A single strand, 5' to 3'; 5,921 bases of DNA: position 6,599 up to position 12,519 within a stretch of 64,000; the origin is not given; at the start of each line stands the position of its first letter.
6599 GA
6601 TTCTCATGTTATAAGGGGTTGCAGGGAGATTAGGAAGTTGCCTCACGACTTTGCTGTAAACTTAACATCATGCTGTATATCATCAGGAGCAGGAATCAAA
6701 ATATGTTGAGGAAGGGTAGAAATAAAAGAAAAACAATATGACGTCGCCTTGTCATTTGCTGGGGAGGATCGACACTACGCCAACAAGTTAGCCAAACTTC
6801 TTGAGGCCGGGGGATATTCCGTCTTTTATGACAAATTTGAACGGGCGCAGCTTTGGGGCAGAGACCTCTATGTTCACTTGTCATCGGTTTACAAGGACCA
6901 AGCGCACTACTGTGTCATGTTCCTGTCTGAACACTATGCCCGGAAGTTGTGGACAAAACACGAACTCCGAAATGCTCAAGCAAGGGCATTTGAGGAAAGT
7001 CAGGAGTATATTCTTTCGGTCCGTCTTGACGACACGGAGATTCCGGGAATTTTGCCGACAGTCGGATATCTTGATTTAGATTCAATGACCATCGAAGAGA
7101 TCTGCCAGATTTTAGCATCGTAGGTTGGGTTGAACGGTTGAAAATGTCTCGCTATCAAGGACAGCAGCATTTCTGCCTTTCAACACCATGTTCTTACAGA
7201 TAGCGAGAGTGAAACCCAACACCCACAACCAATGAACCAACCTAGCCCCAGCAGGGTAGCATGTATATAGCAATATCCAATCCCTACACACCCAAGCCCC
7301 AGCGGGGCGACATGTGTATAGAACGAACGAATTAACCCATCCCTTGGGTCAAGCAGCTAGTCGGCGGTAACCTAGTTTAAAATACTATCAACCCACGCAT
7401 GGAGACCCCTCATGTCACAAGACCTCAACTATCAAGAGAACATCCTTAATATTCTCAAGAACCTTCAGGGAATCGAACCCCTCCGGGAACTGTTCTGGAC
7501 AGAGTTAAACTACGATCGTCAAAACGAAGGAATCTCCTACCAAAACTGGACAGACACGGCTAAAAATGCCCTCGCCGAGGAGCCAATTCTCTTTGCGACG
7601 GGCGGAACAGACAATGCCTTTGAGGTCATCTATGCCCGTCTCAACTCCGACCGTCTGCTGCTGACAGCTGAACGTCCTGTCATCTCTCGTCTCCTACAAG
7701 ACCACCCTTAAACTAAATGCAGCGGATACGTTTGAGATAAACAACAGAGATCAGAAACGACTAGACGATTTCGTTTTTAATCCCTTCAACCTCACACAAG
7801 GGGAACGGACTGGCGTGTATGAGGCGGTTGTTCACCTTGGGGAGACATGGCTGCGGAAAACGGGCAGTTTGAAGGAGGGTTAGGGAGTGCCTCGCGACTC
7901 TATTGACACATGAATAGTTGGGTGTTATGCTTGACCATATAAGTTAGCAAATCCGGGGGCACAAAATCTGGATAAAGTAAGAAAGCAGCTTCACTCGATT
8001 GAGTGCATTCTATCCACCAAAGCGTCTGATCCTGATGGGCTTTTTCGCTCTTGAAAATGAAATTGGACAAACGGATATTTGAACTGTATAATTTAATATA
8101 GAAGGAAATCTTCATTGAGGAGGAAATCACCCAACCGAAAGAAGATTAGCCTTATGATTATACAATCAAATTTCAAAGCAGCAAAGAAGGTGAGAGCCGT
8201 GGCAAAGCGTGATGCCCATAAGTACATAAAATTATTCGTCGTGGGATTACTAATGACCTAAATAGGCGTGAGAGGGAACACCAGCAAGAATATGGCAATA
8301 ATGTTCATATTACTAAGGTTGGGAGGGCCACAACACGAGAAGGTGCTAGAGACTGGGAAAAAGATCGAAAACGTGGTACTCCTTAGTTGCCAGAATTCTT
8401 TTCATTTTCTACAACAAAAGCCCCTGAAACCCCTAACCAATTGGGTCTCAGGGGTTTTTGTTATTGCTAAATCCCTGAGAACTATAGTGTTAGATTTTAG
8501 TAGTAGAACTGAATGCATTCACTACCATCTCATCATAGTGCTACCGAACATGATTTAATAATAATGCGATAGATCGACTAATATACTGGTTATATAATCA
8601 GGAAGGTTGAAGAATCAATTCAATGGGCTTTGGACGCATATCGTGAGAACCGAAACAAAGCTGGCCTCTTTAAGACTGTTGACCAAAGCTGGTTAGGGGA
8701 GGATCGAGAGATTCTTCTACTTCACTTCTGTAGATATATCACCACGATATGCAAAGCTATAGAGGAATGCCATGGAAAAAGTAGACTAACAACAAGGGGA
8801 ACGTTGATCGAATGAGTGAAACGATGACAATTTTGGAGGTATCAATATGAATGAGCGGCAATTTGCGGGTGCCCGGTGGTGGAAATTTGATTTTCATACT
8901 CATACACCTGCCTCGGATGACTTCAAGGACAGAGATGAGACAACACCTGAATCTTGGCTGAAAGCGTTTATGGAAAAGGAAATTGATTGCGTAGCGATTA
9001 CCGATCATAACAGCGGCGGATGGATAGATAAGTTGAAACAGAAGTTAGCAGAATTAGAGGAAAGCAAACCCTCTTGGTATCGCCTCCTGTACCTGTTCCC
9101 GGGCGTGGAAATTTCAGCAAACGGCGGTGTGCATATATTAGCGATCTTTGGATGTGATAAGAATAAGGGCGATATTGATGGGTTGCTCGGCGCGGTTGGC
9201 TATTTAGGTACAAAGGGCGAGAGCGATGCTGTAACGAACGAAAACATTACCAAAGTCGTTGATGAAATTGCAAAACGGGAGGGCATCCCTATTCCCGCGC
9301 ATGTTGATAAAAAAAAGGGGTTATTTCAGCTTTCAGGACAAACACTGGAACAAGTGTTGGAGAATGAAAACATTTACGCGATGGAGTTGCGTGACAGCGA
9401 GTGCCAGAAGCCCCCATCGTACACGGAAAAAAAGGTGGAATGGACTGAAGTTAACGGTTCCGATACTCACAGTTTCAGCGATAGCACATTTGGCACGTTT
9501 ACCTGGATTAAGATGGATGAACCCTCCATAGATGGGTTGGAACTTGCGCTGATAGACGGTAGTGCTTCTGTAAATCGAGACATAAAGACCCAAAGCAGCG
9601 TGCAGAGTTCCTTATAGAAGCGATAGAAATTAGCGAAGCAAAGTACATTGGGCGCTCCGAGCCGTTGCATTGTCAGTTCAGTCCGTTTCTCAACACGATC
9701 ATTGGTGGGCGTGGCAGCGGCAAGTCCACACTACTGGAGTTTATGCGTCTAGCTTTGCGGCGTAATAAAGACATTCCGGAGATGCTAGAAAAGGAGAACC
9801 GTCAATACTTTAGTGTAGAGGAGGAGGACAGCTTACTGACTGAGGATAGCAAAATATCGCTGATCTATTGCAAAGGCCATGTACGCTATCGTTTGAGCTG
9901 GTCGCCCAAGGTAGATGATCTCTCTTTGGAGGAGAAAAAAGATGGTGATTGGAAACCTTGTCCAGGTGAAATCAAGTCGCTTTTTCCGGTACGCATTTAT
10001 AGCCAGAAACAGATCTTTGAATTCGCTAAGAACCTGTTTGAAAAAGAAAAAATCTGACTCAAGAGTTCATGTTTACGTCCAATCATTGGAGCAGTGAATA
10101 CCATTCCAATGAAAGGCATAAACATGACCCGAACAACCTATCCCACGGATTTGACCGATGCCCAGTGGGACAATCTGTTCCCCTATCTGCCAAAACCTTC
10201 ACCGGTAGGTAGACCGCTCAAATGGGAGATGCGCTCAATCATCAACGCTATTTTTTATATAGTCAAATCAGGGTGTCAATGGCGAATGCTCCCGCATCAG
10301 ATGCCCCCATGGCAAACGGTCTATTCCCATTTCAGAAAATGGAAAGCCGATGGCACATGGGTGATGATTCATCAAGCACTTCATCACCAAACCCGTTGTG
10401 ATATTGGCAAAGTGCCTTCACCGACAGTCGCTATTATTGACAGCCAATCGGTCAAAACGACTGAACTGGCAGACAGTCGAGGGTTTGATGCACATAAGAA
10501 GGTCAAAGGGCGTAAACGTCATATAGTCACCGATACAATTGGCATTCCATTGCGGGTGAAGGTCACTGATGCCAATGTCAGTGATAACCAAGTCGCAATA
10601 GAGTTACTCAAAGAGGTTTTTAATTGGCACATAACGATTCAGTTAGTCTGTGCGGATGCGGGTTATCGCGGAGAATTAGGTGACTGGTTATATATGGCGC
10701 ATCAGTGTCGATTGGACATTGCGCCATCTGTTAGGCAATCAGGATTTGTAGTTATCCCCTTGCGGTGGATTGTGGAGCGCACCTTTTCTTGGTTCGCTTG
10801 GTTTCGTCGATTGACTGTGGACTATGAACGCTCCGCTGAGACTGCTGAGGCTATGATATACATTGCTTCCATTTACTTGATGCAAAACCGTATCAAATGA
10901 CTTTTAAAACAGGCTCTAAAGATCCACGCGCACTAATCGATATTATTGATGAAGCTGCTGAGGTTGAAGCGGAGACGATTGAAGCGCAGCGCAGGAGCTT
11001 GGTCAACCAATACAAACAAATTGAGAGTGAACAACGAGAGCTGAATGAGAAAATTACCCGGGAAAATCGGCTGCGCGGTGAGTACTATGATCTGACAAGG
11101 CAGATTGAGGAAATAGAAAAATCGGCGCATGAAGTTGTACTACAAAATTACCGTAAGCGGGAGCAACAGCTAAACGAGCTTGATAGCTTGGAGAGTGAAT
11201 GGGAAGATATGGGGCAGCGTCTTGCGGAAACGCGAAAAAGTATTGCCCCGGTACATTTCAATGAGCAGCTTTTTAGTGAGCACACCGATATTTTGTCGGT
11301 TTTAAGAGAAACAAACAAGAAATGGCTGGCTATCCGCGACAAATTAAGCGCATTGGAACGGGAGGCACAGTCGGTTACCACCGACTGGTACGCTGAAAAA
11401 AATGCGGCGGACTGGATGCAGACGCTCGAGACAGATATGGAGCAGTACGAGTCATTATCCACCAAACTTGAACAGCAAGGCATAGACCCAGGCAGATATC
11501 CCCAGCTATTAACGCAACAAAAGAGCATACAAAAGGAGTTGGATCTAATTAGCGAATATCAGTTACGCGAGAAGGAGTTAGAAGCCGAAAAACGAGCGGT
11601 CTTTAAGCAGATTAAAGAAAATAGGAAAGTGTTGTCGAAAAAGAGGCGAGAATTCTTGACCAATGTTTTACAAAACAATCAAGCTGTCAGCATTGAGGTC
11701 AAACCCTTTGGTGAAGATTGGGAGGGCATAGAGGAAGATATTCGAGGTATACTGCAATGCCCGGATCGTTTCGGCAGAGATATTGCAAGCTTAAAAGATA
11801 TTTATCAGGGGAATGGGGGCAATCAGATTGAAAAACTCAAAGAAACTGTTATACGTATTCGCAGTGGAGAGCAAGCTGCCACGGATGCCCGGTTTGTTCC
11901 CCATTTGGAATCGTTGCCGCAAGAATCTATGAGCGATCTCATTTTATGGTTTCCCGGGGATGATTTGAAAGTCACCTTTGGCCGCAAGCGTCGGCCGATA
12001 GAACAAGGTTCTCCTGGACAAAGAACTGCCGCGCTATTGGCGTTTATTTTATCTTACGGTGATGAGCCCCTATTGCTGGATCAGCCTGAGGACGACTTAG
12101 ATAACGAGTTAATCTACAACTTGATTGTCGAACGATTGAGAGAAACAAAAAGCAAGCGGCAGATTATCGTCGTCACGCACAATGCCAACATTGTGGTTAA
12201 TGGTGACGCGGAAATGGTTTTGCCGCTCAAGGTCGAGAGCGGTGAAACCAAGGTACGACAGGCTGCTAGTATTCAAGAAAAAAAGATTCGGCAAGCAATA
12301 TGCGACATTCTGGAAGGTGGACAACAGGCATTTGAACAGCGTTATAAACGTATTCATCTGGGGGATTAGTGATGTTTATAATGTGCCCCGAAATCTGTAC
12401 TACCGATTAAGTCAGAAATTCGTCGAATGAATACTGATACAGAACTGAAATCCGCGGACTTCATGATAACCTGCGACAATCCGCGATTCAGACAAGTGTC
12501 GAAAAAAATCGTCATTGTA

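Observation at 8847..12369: PHP + SMC-like ATPase defence-type gene killed twice: a frameshift plus a precisely reconstructible IS5 insertion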

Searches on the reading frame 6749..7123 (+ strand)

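Call 47: search_protein_families(library=pfam, proteins=[window:6749-7123:+], max_evalue=0.1)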
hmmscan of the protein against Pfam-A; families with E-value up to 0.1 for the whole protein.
window:6749-7123:+ (124 aa): 2 families
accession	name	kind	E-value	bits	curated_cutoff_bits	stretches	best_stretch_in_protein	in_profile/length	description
PF13676.11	TIR_2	-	4.3e-17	63.2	28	1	2-112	4-110/122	TIR domain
PF01582.25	TIR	-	0.0024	18.1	21.3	1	7-88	14-92/179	TIR domain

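Call 48: search_protein_families(library=padloc, proteins=[window:6749-7123:+], max_evalue=0.001)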
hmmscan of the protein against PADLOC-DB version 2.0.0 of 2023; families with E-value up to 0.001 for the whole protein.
window:6749-7123:+ (124 aa): 4 families
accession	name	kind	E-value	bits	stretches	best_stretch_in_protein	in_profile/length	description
PDLC05062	PDC-S66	-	8.2e-12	43.2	1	1-89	153-238/282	-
PDLC02421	Aga_TIR-PNTD1-PNTD2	-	3.6e-06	24.3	1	5-109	12-116/430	Class I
PDLC02403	Aga_TIR-PNTD1-PNTD2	-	4.6e-05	20.7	1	6-107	13-113/443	Class I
PDLC02962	RT-TIR_XII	-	0.00013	19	1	9-94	359-441/478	single gene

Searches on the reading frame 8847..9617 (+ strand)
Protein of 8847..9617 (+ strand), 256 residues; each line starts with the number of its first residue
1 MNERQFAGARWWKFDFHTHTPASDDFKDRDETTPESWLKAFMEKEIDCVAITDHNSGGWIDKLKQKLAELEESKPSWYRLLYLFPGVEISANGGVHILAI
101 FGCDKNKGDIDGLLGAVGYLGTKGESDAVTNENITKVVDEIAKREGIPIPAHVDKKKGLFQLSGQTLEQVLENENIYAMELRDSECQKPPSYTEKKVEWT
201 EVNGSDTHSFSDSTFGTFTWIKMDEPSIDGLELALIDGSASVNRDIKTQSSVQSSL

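Call 36: find_encoding_contigs(protein=window:8847-9617:+, flank=3000, max_places=10)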
Protein window:8847-9617:+ (256 aa): no gene with exactly this product is on record in the collection.

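Call 47: search_protein_families(library=pfam, proteins=[window:8847-9581:+], max_evalue=0.1)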
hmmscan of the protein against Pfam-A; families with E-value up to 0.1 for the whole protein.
seq(245 aa): 1 family
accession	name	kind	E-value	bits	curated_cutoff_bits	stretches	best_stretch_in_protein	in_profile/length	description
PF02811.25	PHP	-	0.055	14.2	26.4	1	15-70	1-53/164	PHP domain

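Call 50: search_solved_structures(query=A3, max_evalue=0.01, show_alignments=1)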
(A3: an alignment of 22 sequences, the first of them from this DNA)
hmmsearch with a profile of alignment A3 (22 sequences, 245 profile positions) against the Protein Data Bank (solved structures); distinct sequences matched with E-value up to 0.01: 1.
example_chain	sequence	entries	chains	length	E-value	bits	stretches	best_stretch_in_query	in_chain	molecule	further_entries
9etk_A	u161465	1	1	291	0.0073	18.9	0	15-124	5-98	Metal-dependent phosphoesterases (PHP family)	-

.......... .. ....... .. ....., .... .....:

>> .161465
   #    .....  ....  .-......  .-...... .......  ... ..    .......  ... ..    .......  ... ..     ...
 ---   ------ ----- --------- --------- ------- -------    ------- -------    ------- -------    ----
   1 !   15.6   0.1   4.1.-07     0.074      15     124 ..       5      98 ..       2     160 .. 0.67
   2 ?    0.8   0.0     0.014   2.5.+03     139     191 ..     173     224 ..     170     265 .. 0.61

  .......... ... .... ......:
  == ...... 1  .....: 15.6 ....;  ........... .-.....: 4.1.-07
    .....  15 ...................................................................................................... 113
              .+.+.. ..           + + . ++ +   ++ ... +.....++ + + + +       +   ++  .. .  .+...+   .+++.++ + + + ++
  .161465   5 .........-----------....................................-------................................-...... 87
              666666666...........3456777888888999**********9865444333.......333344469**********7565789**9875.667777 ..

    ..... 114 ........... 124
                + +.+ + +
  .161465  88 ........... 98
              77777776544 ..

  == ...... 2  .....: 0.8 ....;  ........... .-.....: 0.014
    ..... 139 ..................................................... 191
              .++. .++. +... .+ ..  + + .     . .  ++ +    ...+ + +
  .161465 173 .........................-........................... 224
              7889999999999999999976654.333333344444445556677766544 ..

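Call 84: predict_structure(alignment_id=A5)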
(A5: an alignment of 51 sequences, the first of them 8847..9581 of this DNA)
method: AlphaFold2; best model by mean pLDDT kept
length: 245 residues; sequences in the alignment: 51
mean_pLDDT: 86.6   pTM: 0.87
mean pLDDT of the five models: 86.6, 86.2, 79.7, 78.7, 74.9
residues with pLDDT >= 90: 135; 70-90: 87; 50-70: 13; < 50: 10
segments of 3 or more residues with pLDDT < 50: 1-5, 242-245
pLDDT, mean of each block of 10 residues (from residue 1): 54 94 87 96 97 80 97 97 95 88 95 91 78 94 97 82 87 90 77 71 90 91 90 81 39
secondary structure, 60 per line:
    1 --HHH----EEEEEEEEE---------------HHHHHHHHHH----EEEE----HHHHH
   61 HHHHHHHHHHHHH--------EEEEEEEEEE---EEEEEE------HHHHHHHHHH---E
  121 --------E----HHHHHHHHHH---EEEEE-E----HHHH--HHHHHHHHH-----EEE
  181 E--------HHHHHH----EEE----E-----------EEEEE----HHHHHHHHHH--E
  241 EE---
elements in order: E10-18 H34-43 E48-51 H56-73 E82-91 E95-100 H107-116 H134-143 E147-151 H158-161 H164-172 E178-181 H190-195 E200-202 E219-223 H228-237 E240-242

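Call 86: fold_search(model_id=the predicted structure, library=pdb)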
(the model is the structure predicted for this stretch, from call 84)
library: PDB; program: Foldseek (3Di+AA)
matches with E <= 10: 758; with E <= 0.001: 16
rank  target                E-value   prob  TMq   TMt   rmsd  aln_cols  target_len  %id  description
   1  2anu_C                2.6e-09  1.00  0.56  0.61   5.9       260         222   22  Crystal structure of Predicted metal-dependent phosphoesterase (PHP family) (tm0559) from THERMOTOGA MARITIMA at 2.40  (released 2005-10-18)
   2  2anu_B                4.2e-09  1.00  0.57  0.62   5.9       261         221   22  Crystal structure of Predicted metal-dependent phosphoesterase (PHP family) (tm0559) from THERMOTOGA MARITIMA at 2.40  (released 2005-10-18)
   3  2anu_E                6.0e-09  1.00  0.56  0.61   6.0       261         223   22  Crystal structure of Predicted metal-dependent phosphoesterase (PHP family) (tm0559) from THERMOTOGA MARITIMA at 2.40  (released 2005-10-18)
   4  2anu_A                8.5e-09  1.00  0.56  0.61   6.0       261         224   22  Crystal structure of Predicted metal-dependent phosphoesterase (PHP family) (tm0559) from THERMOTOGA MARITIMA at 2.40  (released 2005-10-18)
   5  2anu_F                1.1e-08  1.00  0.54  0.58   6.2       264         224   22  Crystal structure of Predicted metal-dependent phosphoesterase (PHP family) (tm0559) from THERMOTOGA MARITIMA at 2.40  (released 2005-10-18)
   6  2anu_D                2.0e-08  1.00  0.56  0.61   5.9       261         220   23  Crystal structure of Predicted metal-dependent phosphoesterase (PHP family) (tm0559) from THERMOTOGA MARITIMA at 2.40  (released 2005-10-18)
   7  3e38_B                4.5e-08  1.00  0.60  0.45   4.2       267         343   16  CRYSTAL STRUCTURE OF A TWO-DOMAIN PROTEIN CONTAINING PREDICTED PHP-LIKE METAL-DEPENDENT PHOSPHOESTERASE (BVU_3505) FRO (released 2008-10-07)
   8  5zb8_A                2.6e-07  1.00  0.68  0.45   4.9       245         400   16  Crystal structure of the novel lesion-specific endonuclease PfuEndoQ from Pyrococcus furiosus (released 2018-04-04)
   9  3e38_A                4.1e-07  1.00  0.58  0.44   4.7       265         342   17  CRYSTAL STRUCTURE OF A TWO-DOMAIN PROTEIN CONTAINING PREDICTED PHP-LIKE METAL-DEPENDENT PHOSPHOESTERASE (BVU_3505) FRO (released 2008-10-07)
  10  5zb8_C                1.5e-06  1.00  0.65  0.42   5.2       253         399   15  Crystal structure of the novel lesion-specific endonuclease PfuEndoQ from Pyrococcus furiosus (released 2018-04-04)
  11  5zb8_B                1.6e-06  1.00  0.63  0.41   4.9       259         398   13  Crystal structure of the novel lesion-specific endonuclease PfuEndoQ from Pyrococcus furiosus (released 2018-04-04)
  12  9etk                  2.8e-06  1.00  0.47  0.42   9.1       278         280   17  Crystal structure of Vibrio cholerae RNase AM (released 2024-09-11)
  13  3o0f                  3.7e-06  1.00  0.53  0.46   6.2       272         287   17  Crystal structure of a putative metal-dependent phosphoesterase (BAD_1165) from bifidobacterium adolescentis atcc 15703  (released 2010-08-25)
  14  7k30_A                4.8e-06  1.00  0.66  0.44   5.1       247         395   16  Crystal structure of Endonuclease Q complex with 27-mer duplex substrate with dU at the active site (released 2021-03-17)
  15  7rty_A                1.8e-04  1.00  0.54  0.54   6.3       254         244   15  Crystal Structure of PsfC from Pseudomonas syringae PB-5123 (released 2021-09-15)
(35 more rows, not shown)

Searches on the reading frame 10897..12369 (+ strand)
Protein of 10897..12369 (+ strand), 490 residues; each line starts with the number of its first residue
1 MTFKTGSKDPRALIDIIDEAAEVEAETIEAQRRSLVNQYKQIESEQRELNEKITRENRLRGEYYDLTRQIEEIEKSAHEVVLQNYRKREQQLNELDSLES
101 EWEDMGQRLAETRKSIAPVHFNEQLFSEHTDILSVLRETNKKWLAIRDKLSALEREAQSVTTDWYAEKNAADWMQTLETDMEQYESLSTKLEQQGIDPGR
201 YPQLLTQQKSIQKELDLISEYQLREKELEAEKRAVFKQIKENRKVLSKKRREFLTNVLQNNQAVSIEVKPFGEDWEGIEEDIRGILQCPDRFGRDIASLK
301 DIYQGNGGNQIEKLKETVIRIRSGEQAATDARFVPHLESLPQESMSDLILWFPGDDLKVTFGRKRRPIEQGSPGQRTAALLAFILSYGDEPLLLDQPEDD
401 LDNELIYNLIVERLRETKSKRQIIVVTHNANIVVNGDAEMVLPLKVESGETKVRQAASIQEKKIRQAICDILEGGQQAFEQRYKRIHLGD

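Call 35: find_encoding_contigs(protein=window:10897-12369:+, flank=6000, max_places=10)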
Protein window:10897-12369:+ (490 aa): no gene with exactly this product is on record in the collection.
